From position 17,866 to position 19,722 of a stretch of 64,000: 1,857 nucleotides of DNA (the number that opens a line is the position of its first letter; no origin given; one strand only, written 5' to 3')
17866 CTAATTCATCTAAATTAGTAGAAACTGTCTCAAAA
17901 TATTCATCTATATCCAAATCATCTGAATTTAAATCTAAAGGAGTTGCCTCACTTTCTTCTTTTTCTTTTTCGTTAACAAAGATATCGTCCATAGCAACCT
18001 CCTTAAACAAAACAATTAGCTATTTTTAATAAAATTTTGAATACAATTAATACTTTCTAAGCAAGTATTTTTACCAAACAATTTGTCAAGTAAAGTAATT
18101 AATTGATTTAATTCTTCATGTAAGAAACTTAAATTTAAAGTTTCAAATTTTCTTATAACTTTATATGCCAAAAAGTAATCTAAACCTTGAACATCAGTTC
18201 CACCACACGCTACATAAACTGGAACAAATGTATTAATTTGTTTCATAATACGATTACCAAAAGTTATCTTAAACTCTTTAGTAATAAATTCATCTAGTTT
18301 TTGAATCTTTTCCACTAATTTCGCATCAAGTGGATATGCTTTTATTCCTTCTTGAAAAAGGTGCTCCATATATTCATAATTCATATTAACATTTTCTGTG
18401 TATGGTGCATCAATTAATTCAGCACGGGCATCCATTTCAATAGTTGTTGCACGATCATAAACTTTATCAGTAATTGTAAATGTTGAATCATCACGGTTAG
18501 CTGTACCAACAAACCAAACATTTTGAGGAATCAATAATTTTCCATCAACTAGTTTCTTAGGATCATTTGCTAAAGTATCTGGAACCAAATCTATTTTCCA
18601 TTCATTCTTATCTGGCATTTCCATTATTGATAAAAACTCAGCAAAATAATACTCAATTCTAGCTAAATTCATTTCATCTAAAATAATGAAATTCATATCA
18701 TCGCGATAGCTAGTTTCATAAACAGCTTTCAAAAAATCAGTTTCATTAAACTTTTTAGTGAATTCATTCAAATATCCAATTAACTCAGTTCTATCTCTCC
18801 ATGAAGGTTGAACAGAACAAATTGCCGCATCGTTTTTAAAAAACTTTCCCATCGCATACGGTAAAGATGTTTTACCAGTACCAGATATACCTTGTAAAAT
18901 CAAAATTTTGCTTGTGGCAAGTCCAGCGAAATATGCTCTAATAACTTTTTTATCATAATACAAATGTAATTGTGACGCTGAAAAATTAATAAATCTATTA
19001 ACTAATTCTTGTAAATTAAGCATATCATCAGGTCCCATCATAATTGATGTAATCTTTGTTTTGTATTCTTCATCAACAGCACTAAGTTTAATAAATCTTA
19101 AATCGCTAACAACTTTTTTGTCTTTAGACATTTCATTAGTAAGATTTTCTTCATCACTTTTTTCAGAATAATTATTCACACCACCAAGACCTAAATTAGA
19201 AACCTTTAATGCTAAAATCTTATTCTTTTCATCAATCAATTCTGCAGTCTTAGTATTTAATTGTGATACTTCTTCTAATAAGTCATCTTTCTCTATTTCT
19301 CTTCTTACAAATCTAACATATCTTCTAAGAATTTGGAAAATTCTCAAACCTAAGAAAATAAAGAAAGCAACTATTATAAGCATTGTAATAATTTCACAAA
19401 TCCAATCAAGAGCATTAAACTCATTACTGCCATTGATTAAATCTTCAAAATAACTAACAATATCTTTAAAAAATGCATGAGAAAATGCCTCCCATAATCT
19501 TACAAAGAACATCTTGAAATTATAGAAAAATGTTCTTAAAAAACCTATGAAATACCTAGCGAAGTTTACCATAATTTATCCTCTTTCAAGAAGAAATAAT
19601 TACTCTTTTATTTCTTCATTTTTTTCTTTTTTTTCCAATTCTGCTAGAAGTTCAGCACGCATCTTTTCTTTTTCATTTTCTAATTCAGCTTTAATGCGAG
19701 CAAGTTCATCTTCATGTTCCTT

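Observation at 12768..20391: Three SipW-type signal peptidase paralogs, one with a divergent catalytic box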

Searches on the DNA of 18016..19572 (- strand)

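Call 82: search_rna_families(sources=[L007, L010, L019, L022, L027, L046], threshold=gathering)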
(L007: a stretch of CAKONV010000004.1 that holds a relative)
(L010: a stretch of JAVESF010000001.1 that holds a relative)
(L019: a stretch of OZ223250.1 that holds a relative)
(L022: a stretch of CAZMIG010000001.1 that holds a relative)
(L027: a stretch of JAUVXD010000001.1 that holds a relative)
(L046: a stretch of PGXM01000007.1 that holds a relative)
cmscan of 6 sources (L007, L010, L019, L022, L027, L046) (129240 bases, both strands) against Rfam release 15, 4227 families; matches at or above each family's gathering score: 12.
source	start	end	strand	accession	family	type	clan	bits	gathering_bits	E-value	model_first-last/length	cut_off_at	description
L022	6186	6259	+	RF01051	c-di-GMP-I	Cis-reg; riboswitch;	CL00126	66.8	35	1.4e-10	1-87/87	no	c-di-GMP-I riboswitch aptamer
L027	6301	6378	+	RF01051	c-di-GMP-I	Cis-reg; riboswitch;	CL00126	66.2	35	1.9e-10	1-87/87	no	c-di-GMP-I riboswitch aptamer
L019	6327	6408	+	RF01051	c-di-GMP-I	Cis-reg; riboswitch;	CL00126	64.1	35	6.2e-10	1-87/87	no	c-di-GMP-I riboswitch aptamer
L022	6325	6398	+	RF01051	c-di-GMP-I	Cis-reg; riboswitch;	CL00126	64.1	35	6.3e-10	1-87/87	no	c-di-GMP-I riboswitch aptamer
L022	6050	6123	+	RF01051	c-di-GMP-I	Cis-reg; riboswitch;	CL00126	62.9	35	1.2e-09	1-87/87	no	c-di-GMP-I riboswitch aptamer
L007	6212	6285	+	RF01051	c-di-GMP-I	Cis-reg; riboswitch;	CL00126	62.7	35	1.4e-09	1-87/87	no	c-di-GMP-I riboswitch aptamer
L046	7012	7091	+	RF01051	c-di-GMP-I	Cis-reg; riboswitch;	CL00126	62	35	2.1e-09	1-87/87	no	c-di-GMP-I riboswitch aptamer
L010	6279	6353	+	RF01051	c-di-GMP-I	Cis-reg; riboswitch;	CL00126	60.5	35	4.6e-09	1-87/87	no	c-di-GMP-I riboswitch aptamer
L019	6175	6253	+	RF01051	c-di-GMP-I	Cis-reg; riboswitch;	CL00126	57.6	35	2.4e-08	1-87/87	no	c-di-GMP-I riboswitch aptamer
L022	14942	15019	+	RF01051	c-di-GMP-I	Cis-reg; riboswitch;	CL00126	57.2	35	3e-08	1-87/87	no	c-di-GMP-I riboswitch aptamer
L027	14935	15009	+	RF01051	c-di-GMP-I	Cis-reg; riboswitch;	CL00126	55.1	35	9.7e-08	1-87/87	no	c-di-GMP-I riboswitch aptamer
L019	14853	14927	+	RF01051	c-di-GMP-I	Cis-reg; riboswitch;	CL00126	53.6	35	2.3e-07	1-87/87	no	c-di-GMP-I riboswitch aptamer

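Call 83: search_rna_families(sources=[L030, L055, L067, L082, L053, L009], threshold=gathering)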
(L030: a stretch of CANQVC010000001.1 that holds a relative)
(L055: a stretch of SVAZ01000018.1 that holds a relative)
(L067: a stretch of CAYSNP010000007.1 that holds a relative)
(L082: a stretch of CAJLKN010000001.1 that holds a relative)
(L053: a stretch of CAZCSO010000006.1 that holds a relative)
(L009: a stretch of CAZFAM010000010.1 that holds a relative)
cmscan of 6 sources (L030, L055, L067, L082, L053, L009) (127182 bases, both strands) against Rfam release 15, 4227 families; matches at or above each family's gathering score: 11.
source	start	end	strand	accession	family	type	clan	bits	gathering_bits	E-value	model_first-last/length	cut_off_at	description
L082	7206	7292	+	RF01051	c-di-GMP-I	Cis-reg; riboswitch;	CL00126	74.3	35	2e-12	1-87/87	no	c-di-GMP-I riboswitch aptamer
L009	14119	14192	+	RF01051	c-di-GMP-I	Cis-reg; riboswitch;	CL00126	64.4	35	5.1e-10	1-87/87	no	c-di-GMP-I riboswitch aptamer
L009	6150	6223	+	RF01051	c-di-GMP-I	Cis-reg; riboswitch;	CL00126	63.6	35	8.2e-10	1-87/87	no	c-di-GMP-I riboswitch aptamer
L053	7024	7102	+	RF01051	c-di-GMP-I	Cis-reg; riboswitch;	CL00126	61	35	3.6e-09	1-87/87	no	c-di-GMP-I riboswitch aptamer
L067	4908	4982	+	RF01051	c-di-GMP-I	Cis-reg; riboswitch;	CL00126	59.8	35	6.8e-09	1-87/87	no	c-di-GMP-I riboswitch aptamer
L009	6262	6335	+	RF01051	c-di-GMP-I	Cis-reg; riboswitch;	CL00126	59.8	35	6.8e-09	1-87/87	no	c-di-GMP-I riboswitch aptamer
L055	2859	2937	+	RF01051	c-di-GMP-I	Cis-reg; riboswitch;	CL00126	59.3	35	9e-09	1-87/87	no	c-di-GMP-I riboswitch aptamer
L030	4817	4895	+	RF01051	c-di-GMP-I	Cis-reg; riboswitch;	CL00126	56.6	35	4.3e-08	1-87/87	no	c-di-GMP-I riboswitch aptamer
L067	4802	4876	+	RF01051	c-di-GMP-I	Cis-reg; riboswitch;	CL00126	56.1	35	5.5e-08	1-87/87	no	c-di-GMP-I riboswitch aptamer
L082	17434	17513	+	RF00005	tRNA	Gene; tRNA;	CL00001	53.2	29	2.6e-08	1-71/71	no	tRNA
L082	13975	14058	-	RF00005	tRNA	Gene; tRNA;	CL00001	52.5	29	4.1e-08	1-71/71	no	tRNA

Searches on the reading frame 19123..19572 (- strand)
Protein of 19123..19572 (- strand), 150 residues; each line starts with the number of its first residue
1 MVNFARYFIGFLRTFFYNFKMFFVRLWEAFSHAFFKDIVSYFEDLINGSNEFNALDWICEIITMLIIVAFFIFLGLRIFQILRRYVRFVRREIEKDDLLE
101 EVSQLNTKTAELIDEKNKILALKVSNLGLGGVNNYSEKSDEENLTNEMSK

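Call 51: search_protein_families(library=pfam, proteins=[window:19123-19572:-], max_evalue=10)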
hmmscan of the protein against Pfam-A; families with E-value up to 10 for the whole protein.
window:19123-19572:- (150 aa): 4 families
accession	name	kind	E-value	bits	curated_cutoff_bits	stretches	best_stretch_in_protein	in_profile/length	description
PF11044.13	TMEMspv1-c74-12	-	0.0058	17.2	25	1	57-84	4-31/49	Plectrovirus spv1-c74 ORF 12 transmembrane protein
PF14002.11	YniB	-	0.082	13.2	27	1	63-117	75-132/166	YniB-like protein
PF16357.10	PepSY_TM_like_2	-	0.091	13.2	27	1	37-84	127-172/197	Putative PepSY_TM-like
PF01529.25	DHHC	-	5.5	7.5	28.7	1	6-81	49-120/133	DHHC palmitoyltransferase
